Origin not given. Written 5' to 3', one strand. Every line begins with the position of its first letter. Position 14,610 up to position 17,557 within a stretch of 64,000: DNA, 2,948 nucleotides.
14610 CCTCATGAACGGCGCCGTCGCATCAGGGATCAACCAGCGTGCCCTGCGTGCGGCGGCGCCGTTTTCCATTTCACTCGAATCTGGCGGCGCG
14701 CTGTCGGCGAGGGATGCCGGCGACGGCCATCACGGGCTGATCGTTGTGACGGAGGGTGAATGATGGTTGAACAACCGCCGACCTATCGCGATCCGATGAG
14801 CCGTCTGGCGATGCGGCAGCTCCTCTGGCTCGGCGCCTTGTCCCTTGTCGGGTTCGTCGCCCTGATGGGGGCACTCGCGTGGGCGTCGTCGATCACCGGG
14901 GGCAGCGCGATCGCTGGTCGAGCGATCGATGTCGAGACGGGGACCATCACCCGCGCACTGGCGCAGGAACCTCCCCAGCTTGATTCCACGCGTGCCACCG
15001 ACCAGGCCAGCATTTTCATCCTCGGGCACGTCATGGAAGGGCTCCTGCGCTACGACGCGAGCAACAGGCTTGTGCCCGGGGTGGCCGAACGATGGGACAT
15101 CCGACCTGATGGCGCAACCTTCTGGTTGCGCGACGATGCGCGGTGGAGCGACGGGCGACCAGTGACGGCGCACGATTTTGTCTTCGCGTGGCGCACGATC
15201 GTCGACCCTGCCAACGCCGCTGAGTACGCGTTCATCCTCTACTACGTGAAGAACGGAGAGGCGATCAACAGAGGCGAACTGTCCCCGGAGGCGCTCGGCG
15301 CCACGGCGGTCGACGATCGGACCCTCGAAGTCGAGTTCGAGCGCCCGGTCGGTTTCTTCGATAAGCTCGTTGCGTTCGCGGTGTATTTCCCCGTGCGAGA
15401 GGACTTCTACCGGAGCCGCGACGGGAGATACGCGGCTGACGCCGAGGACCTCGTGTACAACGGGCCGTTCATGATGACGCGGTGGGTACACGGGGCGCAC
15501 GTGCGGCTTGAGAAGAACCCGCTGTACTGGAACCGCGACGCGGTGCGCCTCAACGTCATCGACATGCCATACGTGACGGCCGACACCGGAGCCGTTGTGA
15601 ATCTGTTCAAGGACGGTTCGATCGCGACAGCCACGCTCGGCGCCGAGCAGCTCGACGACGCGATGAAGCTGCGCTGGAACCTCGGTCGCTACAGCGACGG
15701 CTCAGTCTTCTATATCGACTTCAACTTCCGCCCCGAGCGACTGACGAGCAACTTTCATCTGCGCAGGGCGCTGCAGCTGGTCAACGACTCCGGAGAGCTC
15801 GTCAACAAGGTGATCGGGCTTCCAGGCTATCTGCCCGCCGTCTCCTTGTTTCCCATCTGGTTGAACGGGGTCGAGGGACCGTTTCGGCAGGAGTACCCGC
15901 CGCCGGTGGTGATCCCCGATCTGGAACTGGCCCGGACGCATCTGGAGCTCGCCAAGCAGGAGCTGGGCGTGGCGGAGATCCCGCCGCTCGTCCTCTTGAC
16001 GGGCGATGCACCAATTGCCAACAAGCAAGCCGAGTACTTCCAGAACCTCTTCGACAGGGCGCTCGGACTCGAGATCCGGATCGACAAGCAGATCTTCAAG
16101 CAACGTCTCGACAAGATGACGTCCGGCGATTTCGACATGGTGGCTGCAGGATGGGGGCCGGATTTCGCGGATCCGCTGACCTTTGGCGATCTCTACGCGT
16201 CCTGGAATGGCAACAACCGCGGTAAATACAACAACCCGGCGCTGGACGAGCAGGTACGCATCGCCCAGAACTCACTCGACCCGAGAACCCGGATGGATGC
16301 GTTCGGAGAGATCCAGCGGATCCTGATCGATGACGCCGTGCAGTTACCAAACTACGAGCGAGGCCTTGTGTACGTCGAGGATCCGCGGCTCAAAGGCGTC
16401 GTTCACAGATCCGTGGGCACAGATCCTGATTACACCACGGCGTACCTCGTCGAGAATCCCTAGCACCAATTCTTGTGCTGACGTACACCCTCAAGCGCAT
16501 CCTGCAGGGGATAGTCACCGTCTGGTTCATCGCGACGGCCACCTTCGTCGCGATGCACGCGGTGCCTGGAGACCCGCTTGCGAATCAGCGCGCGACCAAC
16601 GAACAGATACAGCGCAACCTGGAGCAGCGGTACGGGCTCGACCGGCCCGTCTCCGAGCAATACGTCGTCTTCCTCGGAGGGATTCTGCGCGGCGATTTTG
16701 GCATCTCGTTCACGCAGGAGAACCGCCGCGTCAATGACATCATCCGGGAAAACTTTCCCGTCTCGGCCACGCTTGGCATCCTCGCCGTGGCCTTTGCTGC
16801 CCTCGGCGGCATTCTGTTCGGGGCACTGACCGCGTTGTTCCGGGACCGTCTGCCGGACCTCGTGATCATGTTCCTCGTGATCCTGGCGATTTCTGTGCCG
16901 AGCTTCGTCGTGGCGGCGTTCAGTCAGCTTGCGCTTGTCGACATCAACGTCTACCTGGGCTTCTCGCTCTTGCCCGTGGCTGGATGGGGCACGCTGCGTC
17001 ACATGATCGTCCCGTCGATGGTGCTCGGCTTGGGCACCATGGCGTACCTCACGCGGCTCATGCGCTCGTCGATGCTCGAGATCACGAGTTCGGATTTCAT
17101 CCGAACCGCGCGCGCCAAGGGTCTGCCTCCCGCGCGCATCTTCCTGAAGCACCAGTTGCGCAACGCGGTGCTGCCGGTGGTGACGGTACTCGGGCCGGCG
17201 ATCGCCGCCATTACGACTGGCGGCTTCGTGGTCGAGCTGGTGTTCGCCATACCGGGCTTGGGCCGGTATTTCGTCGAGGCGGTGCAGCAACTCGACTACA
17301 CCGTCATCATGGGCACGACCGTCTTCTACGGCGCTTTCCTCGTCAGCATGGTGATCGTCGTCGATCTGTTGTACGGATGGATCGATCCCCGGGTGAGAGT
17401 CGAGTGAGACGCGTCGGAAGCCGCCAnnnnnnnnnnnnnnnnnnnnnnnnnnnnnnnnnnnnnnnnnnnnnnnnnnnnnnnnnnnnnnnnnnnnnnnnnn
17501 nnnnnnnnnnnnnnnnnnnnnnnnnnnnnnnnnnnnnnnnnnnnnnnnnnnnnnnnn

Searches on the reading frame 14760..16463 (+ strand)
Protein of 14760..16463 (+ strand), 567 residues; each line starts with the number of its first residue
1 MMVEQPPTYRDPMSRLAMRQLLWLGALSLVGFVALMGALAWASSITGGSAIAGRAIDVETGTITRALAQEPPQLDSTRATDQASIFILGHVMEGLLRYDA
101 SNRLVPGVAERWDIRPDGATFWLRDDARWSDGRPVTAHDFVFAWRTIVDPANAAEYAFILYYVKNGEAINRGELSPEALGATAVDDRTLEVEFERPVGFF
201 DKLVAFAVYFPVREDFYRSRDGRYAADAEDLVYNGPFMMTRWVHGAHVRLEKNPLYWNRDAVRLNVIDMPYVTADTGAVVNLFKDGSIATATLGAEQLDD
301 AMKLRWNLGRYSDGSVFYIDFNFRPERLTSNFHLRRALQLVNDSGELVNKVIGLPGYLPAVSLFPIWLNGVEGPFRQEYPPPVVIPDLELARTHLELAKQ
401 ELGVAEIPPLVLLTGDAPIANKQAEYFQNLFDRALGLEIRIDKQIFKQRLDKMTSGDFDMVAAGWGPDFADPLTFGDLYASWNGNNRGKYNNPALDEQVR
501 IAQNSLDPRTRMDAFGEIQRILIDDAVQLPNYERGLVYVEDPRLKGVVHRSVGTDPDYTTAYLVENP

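Call 72: search_protein_families(library=pfam, proteins=[window:14760-16463:+], max_evalue=0.001)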
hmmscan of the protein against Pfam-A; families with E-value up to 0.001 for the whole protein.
window:14760-16463:+ (567 aa): 1 family
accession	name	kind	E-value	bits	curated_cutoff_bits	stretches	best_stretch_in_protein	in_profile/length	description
PF00496.27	SBP_bac_5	-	3.7e-63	214.3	32.4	1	104-485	2-366/368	Bacterial extracellular solute-binding proteins, family 5 Middle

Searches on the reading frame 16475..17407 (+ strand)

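Call 72: search_protein_families(library=pfam, proteins=[window:16475-17407:+], max_evalue=0.001)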
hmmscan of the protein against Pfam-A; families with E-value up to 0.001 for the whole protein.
window:16475-17407:+ (310 aa): 2 families
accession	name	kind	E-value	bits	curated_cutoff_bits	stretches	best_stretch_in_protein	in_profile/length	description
PF00528.27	BPD_transp_1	-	7.4e-39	133.8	26.4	1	112-308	1-183/184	Binding-protein-dependent transport system inner membrane component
PF19300.4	BPD_transp_1_N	-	1.1e-09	38.9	23.8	1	1-98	1-111/114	Binding-prot-dependent transport system membrane comp, N-term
